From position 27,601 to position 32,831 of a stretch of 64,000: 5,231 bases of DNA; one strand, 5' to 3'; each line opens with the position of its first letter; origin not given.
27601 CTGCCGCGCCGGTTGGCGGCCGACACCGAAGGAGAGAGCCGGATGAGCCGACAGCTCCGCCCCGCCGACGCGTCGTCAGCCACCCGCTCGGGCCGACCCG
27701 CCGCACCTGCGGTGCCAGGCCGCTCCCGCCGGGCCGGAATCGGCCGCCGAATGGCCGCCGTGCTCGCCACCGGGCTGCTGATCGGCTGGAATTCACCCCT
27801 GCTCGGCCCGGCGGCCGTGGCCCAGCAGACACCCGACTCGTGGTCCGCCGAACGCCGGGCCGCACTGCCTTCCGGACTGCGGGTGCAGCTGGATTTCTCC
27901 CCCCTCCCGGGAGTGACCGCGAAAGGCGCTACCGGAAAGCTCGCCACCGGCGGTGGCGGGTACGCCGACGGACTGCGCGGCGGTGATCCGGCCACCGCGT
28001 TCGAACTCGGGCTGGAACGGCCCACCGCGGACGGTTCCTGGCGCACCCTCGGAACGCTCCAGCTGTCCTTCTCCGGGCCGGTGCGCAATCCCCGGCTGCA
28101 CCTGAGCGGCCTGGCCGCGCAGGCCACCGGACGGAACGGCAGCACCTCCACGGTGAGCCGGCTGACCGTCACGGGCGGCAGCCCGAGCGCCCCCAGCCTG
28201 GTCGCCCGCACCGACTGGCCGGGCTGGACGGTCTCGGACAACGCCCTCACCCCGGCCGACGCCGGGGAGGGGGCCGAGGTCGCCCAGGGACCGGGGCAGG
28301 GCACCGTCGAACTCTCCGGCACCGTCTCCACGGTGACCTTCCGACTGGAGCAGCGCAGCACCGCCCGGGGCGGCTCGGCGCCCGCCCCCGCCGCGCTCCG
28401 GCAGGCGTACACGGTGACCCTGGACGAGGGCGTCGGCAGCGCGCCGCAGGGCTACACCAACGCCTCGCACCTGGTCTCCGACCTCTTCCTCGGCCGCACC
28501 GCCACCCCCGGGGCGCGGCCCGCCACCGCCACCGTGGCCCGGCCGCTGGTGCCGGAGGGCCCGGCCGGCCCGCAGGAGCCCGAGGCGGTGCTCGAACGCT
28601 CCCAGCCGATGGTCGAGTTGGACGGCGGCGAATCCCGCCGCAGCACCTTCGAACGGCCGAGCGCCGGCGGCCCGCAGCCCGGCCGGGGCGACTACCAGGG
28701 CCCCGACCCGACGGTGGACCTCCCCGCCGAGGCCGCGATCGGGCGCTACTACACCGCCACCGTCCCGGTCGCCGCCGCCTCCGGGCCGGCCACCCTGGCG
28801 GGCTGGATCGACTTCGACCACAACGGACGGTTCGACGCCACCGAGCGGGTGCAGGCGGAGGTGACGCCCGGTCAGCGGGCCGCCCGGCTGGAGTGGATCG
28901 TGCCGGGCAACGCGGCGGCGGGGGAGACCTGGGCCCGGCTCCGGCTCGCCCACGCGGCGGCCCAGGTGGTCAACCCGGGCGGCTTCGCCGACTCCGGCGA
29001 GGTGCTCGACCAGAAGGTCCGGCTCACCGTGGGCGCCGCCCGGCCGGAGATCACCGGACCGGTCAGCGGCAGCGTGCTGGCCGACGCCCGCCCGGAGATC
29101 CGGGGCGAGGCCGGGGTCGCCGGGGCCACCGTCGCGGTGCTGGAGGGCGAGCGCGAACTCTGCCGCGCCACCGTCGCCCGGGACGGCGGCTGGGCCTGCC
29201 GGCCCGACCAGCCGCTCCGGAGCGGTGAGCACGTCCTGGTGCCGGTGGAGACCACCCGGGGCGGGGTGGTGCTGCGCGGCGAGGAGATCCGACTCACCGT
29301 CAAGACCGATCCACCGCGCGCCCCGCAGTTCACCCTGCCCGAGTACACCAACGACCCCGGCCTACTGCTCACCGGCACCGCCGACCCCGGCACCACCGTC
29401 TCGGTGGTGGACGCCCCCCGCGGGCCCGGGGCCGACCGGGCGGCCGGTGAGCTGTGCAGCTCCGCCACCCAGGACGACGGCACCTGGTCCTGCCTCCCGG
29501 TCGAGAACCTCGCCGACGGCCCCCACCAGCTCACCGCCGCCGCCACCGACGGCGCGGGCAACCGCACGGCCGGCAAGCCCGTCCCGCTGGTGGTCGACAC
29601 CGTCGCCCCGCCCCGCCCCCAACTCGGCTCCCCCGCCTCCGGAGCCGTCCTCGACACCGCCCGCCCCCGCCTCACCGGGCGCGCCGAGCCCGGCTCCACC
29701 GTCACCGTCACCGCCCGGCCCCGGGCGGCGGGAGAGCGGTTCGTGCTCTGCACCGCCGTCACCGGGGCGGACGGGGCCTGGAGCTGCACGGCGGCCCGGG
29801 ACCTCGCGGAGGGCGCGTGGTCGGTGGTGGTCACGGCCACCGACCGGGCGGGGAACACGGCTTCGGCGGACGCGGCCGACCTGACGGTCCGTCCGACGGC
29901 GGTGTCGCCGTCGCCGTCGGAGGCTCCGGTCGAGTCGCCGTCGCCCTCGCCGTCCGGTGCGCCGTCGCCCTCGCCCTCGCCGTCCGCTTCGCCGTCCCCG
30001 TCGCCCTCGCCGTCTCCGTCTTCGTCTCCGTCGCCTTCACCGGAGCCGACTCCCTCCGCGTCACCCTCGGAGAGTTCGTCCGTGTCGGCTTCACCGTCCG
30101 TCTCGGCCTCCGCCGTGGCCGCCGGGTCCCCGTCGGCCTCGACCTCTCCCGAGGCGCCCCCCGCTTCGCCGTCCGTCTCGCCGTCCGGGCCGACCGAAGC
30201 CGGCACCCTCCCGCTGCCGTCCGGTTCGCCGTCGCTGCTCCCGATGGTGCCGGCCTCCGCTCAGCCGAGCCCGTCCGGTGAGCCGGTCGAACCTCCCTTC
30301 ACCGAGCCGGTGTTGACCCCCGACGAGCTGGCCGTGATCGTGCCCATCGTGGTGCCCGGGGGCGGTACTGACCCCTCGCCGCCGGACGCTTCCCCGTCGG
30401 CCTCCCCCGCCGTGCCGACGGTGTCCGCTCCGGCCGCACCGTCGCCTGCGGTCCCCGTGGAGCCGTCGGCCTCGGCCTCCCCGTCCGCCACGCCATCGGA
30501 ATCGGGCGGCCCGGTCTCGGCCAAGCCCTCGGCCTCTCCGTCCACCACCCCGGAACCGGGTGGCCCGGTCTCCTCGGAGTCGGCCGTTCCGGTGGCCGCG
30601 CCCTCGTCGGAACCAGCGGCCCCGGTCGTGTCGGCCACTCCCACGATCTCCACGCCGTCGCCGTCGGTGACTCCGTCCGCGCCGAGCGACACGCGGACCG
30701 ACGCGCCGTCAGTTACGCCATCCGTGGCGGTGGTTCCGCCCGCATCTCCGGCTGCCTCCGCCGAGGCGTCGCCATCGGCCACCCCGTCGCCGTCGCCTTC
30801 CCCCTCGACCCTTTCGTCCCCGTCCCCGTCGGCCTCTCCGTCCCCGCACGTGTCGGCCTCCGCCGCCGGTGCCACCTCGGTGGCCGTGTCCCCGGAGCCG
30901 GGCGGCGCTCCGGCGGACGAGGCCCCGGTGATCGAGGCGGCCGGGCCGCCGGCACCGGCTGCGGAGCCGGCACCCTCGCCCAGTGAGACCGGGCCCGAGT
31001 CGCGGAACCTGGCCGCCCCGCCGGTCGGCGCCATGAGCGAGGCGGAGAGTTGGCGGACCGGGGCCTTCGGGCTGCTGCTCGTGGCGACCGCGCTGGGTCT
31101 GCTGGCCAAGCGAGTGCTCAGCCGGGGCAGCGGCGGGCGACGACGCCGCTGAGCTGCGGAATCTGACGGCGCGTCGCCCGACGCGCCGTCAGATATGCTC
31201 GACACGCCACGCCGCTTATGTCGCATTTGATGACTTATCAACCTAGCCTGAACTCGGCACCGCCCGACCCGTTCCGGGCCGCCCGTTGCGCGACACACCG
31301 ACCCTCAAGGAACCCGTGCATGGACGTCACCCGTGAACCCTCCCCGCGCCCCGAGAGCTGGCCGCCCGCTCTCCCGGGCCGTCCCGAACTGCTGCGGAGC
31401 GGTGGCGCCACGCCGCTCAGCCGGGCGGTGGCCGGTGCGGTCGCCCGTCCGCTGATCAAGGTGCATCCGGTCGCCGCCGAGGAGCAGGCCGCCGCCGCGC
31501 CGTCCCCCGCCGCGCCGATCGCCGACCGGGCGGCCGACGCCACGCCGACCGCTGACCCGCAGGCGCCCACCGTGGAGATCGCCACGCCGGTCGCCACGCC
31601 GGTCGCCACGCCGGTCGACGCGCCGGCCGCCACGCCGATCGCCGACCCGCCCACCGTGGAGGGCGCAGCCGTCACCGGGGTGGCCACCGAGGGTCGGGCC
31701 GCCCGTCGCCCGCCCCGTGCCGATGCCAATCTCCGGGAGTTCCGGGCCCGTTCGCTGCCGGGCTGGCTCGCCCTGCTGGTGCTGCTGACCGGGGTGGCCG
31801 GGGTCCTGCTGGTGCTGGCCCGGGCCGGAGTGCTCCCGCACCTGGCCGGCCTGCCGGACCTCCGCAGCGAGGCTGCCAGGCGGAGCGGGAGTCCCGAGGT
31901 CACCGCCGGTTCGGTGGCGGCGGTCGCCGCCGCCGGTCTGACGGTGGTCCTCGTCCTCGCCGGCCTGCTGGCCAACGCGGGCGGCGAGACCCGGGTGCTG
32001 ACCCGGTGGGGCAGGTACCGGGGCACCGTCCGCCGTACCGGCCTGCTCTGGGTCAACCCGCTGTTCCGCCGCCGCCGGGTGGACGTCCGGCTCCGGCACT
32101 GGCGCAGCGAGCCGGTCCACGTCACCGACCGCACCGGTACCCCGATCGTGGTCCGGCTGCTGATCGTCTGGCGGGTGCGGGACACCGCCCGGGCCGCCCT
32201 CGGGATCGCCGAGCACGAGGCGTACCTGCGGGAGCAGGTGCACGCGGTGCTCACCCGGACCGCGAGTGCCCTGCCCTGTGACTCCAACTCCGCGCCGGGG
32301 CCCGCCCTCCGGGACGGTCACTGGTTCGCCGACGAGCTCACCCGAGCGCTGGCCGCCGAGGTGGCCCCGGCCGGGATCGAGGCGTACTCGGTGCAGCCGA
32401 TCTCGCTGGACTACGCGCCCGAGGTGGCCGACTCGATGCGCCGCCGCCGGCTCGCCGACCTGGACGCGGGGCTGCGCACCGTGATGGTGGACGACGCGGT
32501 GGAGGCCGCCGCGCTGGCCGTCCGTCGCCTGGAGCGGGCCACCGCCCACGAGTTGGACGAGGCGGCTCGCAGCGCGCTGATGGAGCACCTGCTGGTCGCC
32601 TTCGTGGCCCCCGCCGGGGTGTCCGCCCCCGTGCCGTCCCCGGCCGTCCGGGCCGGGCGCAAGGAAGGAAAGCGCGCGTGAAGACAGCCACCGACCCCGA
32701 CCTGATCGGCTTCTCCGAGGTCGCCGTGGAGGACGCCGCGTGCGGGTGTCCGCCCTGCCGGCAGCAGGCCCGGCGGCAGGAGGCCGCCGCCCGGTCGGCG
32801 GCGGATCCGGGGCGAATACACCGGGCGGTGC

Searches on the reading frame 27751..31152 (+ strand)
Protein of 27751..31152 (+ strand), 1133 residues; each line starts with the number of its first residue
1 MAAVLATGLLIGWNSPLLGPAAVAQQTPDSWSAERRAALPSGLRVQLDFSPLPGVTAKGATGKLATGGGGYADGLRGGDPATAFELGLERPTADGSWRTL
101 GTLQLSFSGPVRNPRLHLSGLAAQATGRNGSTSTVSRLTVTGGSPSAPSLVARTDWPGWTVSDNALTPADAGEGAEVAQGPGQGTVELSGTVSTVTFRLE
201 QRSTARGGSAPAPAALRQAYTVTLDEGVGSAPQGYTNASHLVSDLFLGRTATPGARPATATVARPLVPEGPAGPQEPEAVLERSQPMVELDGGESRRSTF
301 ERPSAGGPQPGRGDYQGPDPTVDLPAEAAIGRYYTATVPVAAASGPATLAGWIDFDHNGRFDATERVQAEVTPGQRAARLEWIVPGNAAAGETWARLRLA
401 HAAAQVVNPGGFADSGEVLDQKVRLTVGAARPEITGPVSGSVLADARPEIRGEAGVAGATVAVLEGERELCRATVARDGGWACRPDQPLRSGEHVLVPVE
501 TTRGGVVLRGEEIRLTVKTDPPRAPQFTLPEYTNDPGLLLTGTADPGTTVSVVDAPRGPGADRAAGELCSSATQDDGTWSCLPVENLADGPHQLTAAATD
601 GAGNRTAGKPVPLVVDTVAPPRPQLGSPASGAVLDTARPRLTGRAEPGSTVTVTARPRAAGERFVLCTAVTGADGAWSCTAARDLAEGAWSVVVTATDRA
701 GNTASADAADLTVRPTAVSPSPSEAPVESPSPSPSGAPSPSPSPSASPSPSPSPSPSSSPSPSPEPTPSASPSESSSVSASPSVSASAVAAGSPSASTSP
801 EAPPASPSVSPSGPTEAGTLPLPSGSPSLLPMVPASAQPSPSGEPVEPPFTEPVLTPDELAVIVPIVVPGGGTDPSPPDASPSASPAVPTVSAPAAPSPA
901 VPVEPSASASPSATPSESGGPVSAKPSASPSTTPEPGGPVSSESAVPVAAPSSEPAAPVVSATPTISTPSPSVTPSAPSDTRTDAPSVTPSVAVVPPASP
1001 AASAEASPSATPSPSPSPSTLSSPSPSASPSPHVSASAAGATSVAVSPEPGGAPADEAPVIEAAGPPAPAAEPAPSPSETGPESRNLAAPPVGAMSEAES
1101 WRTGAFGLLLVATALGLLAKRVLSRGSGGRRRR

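Call 8: search_protein_families(library=pfam, proteins=[window:27751-31152:+])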
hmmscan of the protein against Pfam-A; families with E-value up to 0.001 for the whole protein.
window:27751-31152:+ (1133 aa): 3 families
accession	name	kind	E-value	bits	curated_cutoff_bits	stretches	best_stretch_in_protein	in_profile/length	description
PF19077.6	Big_13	-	3.6e-33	114.5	27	2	632-713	22-100/102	Bacterial Ig-like domain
PF17936.7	Big_6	-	7.4e-15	55.4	27.6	1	637-706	13-76/83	Bacterial Ig domain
PF20009.4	GEVED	-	4.6e-12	47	24.4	1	349-420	2-74/78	GEVED domain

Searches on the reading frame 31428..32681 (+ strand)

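Call 8: search_protein_families(library=pfam, proteins=[window:31428-32681:+])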
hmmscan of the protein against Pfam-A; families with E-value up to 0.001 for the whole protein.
window:31428-32681:+ (417 aa): 1 family
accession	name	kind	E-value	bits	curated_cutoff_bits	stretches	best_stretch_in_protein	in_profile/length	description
PF01145.31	Band_7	-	1.7e-18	67.7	23.6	1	186-356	6-166/176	SPFH domain / Band 7 family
